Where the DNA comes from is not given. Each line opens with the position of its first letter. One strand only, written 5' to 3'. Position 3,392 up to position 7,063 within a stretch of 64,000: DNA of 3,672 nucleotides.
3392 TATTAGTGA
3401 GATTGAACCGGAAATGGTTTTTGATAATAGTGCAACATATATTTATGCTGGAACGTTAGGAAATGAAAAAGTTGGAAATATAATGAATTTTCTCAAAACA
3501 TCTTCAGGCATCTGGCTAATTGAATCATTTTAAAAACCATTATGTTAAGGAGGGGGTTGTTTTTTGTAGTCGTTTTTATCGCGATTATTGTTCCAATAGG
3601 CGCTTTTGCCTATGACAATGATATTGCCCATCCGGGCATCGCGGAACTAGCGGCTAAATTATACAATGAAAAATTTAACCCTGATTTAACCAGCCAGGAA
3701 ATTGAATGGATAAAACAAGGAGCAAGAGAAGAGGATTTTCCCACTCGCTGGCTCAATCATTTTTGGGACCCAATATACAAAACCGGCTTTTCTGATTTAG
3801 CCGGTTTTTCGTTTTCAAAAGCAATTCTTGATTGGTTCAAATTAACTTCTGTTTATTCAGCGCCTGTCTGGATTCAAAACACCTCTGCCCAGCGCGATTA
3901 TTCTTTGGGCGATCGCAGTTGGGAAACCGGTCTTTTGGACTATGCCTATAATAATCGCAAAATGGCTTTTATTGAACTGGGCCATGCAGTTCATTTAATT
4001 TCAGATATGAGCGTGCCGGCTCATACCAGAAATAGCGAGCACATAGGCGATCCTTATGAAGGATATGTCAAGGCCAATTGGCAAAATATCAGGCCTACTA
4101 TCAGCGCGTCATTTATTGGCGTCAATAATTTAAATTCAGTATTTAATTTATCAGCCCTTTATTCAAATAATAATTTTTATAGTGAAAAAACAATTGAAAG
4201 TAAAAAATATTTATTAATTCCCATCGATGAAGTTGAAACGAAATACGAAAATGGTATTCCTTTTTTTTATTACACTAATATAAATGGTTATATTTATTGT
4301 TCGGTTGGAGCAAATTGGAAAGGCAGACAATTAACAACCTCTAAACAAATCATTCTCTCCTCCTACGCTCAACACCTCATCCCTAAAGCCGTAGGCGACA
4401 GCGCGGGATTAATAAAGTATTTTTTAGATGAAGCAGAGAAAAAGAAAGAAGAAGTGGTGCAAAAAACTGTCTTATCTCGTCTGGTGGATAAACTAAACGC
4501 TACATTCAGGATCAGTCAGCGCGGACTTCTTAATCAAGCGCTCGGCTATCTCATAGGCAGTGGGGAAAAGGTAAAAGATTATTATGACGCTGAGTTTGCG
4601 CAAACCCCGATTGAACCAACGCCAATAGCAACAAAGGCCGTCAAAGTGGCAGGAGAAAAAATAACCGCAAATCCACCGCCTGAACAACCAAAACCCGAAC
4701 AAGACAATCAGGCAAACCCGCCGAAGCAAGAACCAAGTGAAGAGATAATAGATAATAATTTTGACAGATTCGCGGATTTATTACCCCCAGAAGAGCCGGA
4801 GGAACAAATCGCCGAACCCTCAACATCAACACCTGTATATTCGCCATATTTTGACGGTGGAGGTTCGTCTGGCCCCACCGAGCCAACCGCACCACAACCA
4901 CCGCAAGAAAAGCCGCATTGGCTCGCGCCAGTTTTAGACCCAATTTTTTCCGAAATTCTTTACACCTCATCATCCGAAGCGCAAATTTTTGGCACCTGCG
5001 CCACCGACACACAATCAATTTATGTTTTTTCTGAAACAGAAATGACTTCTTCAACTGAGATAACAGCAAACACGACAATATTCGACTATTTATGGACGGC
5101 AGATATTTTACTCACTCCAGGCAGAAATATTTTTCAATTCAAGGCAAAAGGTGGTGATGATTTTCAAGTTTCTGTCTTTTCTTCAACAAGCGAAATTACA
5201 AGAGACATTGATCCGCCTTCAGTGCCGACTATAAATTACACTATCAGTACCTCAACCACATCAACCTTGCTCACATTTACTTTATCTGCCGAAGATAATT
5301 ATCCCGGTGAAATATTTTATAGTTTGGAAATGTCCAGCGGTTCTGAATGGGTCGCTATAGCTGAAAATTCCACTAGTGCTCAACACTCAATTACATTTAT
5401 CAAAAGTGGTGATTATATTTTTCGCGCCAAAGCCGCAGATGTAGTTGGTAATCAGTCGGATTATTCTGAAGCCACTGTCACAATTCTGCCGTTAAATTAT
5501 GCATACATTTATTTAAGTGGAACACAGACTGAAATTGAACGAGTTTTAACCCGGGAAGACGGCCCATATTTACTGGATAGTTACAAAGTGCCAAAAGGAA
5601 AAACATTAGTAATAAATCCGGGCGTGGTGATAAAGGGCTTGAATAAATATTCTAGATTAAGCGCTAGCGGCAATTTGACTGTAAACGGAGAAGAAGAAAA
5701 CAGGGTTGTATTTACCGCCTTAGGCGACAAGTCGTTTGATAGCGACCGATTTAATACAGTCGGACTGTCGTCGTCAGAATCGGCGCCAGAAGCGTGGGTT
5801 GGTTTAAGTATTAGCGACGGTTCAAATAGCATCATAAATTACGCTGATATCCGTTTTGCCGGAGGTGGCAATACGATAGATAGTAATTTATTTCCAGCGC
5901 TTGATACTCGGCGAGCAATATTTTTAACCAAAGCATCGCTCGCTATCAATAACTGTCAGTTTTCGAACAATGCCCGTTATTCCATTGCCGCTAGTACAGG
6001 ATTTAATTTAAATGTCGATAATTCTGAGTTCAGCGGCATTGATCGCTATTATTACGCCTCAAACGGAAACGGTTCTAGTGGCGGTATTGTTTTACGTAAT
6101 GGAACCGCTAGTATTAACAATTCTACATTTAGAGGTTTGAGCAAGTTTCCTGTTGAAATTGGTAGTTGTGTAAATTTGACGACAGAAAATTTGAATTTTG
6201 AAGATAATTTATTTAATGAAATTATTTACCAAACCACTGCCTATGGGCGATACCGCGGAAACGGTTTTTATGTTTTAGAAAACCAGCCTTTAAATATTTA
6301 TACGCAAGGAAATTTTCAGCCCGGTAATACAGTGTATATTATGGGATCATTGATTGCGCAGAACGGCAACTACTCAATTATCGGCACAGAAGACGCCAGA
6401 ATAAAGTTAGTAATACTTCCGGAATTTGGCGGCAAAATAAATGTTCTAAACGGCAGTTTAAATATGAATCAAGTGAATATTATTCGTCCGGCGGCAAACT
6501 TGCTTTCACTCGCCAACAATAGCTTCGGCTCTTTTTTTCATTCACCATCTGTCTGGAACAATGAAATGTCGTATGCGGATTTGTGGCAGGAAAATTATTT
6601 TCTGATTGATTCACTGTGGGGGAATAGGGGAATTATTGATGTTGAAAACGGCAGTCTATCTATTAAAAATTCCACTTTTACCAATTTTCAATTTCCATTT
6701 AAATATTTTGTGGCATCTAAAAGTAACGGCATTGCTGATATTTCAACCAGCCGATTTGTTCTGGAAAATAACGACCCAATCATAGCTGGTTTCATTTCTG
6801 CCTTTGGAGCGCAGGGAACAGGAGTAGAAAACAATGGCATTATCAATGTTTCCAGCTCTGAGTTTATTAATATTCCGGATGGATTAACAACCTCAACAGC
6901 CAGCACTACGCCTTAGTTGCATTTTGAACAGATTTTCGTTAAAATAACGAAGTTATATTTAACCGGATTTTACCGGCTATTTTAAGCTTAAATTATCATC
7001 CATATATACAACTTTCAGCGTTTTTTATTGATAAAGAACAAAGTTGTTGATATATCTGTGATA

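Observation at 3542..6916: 1124-aa secreted protein with a zinc-phospholipase-C / P1-nuclease-like head, a Pro-rich stalk and beta-helix repeats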

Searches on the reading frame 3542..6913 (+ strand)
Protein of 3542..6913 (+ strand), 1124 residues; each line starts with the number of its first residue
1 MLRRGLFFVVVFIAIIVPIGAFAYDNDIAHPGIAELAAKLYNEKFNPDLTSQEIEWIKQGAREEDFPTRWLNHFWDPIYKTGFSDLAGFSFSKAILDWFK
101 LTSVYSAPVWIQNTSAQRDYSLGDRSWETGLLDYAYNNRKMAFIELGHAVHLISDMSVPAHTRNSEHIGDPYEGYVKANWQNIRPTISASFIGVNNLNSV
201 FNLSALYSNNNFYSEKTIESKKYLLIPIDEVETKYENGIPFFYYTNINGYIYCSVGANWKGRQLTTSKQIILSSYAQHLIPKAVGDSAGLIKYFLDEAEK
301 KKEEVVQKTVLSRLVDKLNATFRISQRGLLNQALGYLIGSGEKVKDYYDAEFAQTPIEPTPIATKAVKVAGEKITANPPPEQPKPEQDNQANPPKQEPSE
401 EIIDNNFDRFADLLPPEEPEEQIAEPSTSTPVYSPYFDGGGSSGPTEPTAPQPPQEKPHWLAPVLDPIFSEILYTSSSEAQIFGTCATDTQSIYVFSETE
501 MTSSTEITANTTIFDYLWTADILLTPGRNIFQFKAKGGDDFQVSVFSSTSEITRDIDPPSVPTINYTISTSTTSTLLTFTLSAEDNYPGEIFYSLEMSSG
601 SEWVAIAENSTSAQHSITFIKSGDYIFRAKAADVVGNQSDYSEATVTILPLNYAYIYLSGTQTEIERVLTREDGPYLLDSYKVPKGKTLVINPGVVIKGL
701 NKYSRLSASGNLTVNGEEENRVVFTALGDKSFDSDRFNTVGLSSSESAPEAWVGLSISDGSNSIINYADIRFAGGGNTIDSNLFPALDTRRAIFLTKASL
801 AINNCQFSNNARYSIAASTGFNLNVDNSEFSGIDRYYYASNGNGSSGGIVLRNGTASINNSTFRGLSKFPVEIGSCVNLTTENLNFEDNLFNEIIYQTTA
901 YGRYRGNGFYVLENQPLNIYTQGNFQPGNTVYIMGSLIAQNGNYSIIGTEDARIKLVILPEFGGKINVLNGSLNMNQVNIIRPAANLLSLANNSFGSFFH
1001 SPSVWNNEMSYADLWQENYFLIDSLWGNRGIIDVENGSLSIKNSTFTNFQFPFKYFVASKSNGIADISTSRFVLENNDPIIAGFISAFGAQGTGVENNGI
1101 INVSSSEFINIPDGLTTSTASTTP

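Call 4: search_protein_families(library=pfam, proteins=[window:3542-6913:+], max_evalue=10)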
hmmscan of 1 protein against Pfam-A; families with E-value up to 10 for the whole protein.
window:3542-6913:+ (1124 aa): 4 families
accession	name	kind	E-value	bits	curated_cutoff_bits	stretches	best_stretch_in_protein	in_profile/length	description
PF07495.19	Y_Y_Y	-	0.00034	20.9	26.6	1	589-648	6-62/65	Y_Y_Y domain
PF19077.6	Big_13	-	0.0059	17.5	27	1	572-648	24-100/102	Bacterial Ig-like domain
PF22352.2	K319L-like_PKD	-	0.043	14.3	27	1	566-647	5-83/84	K319L-like, PKD domain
PF13229.12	Beta_helix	-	4.7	7.3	25.9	1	792-946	2-142/158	Right handed beta helix region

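Call 5: search_protein_families(library=ncbifam, proteins=[window:3542-6913:+], max_evalue=10)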
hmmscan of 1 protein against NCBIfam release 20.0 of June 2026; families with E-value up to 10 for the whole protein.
window:3542-6913:+ (1124 aa): 2 families
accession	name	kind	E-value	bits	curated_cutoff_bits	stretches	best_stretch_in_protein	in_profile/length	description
NF047446.1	barrel_OmpL47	domain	0.0072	16.8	40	1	580-648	8-68/68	OmpL47-type beta-barrel domain-containing protein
NF045522.1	MXAN_2561_fam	equivalog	0.099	12.1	150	1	542-645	152-254/304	MXAN_2561 family MXYO-CTERM-anchored protein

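Call 6: search_solved_structures(query=window:3542-6913:+, max_evalue=10, show_alignments=3)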
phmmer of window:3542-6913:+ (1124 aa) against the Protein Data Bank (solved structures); distinct sequences matched with E-value up to 10: 1.
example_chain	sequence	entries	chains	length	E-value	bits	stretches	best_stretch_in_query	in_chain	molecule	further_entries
4xed_A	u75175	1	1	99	9.5e-05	23.7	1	557-648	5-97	Peptidase M14, carboxypeptidase A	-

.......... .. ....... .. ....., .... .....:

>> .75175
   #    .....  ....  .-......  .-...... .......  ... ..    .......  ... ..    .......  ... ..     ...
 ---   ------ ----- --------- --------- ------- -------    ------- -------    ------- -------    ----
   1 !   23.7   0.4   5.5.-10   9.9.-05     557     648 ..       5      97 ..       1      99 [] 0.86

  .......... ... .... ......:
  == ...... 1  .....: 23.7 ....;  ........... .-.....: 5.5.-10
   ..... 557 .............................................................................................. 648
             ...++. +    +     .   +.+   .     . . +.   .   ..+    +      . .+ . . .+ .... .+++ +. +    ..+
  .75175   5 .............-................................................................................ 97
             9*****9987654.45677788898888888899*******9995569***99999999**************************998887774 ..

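Call 35: search_protein_families(library=pfam, alignment_id=A3, max_evalue=0.001)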
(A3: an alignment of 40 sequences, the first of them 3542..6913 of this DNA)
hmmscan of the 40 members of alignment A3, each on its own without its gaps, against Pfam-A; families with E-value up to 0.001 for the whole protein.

A. member 1, window:3542-6913:+ (1124 aa): 1 family
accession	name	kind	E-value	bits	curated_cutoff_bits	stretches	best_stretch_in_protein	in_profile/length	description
PF07495.19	Y_Y_Y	-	0.00034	20.9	26.6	0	589-648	6-62/65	Y_Y_Y domain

B. families by the number of members that match (of 40 scanned): 8 families
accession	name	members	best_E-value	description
PF00932.25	LTD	35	4.9e-17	Lamin Tail Domain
PF00882.24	Zn_dep_PLPC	9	5.6e-06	Zinc dependent phospholipase C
PF13229.12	Beta_helix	4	5.5e-13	Right handed beta helix region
PF00565.23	SNase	2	3e-16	Staphylococcal nuclease homologue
PF07495.19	Y_Y_Y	2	2e-05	Y_Y_Y domain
PF18998.6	Flg_new_2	1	4.2e-11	Divergent InlB B-repeat domain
PF13570.13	Beta-prop_ACSF4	1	1.6e-06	Beta-alanine-activating enzyme, beta-propeller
PF00041.27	fn3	1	0.00029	Fibronectin type III domain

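Call 84: search_solved_structures(query=A3, max_evalue=0.1, show_alignments=0)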
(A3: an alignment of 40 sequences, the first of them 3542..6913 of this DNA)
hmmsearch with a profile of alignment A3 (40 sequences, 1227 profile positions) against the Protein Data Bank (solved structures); distinct sequences matched with E-value up to 0.1: 25.
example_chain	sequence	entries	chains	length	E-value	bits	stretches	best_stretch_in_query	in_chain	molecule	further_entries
8g4l_bm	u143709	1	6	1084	3.7e-24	88.1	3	458-603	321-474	Titin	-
8q6t_I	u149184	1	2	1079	6.7e-23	83.9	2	486-602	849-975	Titin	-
3lpw_A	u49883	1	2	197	6.9e-07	30.9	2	521-595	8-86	A77-A78 domain from Titin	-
1k85_A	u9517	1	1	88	7.1e-06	27.5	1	519-605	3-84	CHITINASE A1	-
4u3h_A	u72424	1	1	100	3e-05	25.4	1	520-596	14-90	FN3con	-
1wj3_A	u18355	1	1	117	6.4e-05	24.4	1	505-602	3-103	KIAA1496 protein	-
5j7k_A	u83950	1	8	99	0.00018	22.9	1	525-608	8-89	FN3con-a-lys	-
4xed_A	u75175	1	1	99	0.00045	21.5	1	517-606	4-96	Peptidase M14, carboxypeptidase A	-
5i99_A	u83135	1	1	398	0.00048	21.4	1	502-601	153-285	Contactin-3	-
1uey_A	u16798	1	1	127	0.001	20.4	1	513-602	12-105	KIAA0343 protein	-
8bvo_A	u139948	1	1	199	0.0028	18.9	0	528-597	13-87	Titin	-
9ot9_A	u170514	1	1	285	0.0045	18.2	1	525-590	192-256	Galectin-3,FN3con-7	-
8oty_A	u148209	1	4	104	0.0052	18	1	519-602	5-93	Titin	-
7y8i_A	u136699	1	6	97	0.0085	17.3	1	519-595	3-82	Dscam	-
1x5h_A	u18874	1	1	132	0.026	15.7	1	516-602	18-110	Neogenin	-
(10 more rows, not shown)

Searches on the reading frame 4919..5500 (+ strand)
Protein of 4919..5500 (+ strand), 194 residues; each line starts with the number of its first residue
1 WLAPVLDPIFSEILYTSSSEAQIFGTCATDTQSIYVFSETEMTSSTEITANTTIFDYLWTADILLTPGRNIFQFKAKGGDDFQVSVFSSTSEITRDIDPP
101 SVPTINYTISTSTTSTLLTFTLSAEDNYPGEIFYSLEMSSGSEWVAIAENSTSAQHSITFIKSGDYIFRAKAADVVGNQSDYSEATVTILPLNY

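Call 16: search_protein_families(library=pfam, proteins=[window:4919-5500:+], max_evalue=10)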
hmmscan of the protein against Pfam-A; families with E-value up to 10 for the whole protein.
window:4919-5500:+ (194 aa): 3 families
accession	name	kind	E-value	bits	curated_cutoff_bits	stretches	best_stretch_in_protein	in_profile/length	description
PF07495.19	Y_Y_Y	-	1.3e-05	25.4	26.6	1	129-189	5-62/65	Y_Y_Y domain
PF19077.6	Big_13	-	0.00097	20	27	1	113-189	24-100/102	Bacterial Ig-like domain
PF22352.2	K319L-like_PKD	-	0.0031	17.9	27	1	106-188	4-83/84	K319L-like, PKD domain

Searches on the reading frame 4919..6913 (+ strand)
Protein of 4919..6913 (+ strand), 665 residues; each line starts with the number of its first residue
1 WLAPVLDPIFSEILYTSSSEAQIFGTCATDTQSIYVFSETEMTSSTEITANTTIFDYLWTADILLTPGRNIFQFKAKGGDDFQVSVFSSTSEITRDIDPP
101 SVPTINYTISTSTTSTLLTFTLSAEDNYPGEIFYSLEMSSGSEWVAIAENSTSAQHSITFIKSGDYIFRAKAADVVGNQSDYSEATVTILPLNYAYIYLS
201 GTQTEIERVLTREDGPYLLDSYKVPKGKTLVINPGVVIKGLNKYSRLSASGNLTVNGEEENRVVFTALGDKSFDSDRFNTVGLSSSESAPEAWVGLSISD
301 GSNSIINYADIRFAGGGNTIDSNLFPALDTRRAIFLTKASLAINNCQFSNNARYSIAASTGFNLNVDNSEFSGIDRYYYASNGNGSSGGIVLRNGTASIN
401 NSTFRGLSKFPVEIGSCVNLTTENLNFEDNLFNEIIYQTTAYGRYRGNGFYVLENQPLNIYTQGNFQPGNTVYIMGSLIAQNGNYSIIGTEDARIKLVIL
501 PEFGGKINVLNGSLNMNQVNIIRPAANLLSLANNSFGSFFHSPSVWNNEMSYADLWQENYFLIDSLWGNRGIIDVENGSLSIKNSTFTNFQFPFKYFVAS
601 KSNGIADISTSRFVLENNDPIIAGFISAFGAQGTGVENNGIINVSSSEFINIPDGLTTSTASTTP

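Call 15: find_homologous_proteins(query=window:4919-6913:+)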
Query window:4919-6913:+ (665 aa): 1 proteins with E <= 0.001 among 8000 candidates.
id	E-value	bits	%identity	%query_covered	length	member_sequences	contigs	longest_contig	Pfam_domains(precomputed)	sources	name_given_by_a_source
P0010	0.0e+0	1459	100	100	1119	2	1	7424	-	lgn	-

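Call 75: find_encoding_contigs(protein=P0010, flank=3000, max_places=4)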
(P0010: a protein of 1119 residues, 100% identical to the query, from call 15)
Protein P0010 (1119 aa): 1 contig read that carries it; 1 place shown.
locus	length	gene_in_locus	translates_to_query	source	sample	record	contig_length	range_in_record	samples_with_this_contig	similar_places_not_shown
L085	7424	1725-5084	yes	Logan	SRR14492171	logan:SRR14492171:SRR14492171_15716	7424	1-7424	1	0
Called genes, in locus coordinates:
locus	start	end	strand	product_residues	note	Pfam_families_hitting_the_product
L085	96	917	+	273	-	PF01145:Band_7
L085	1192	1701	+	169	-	-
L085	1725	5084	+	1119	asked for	-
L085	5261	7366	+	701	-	PF04932:Wzy_C, PF12569:NatA_aux_su (weak), PF13181:TPR_8 (faint), PF07719:TPR_2 (faint), PF13424:TPR_12 (faint), PF13431:TPR_17 (faint), PF13432:TPR_16 (faint), PF14559:TPR_19 (weak)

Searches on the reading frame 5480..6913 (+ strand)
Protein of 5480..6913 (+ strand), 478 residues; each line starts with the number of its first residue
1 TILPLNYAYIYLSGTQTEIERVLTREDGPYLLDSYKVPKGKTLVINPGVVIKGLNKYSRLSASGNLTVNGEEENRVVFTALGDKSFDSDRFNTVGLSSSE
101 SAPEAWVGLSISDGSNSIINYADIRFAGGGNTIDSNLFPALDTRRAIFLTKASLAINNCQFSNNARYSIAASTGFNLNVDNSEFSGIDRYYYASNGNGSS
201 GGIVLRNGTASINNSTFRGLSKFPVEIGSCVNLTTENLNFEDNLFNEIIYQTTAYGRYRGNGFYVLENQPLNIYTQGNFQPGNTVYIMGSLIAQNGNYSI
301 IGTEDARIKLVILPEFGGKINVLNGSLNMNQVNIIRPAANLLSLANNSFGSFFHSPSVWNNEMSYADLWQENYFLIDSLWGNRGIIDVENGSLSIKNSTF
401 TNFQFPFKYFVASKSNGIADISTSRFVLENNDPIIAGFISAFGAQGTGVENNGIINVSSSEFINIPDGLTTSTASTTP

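Call 16: search_protein_families(library=pfam, proteins=[window:5480-6913:+], max_evalue=10)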
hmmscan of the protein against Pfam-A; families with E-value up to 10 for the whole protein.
window:5480-6913:+ (478 aa): 1 family
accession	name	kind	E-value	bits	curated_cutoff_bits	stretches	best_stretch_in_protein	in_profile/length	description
PF13229.12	Beta_helix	-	0.00089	19.4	25.9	2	131-187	85-137/158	Right handed beta helix region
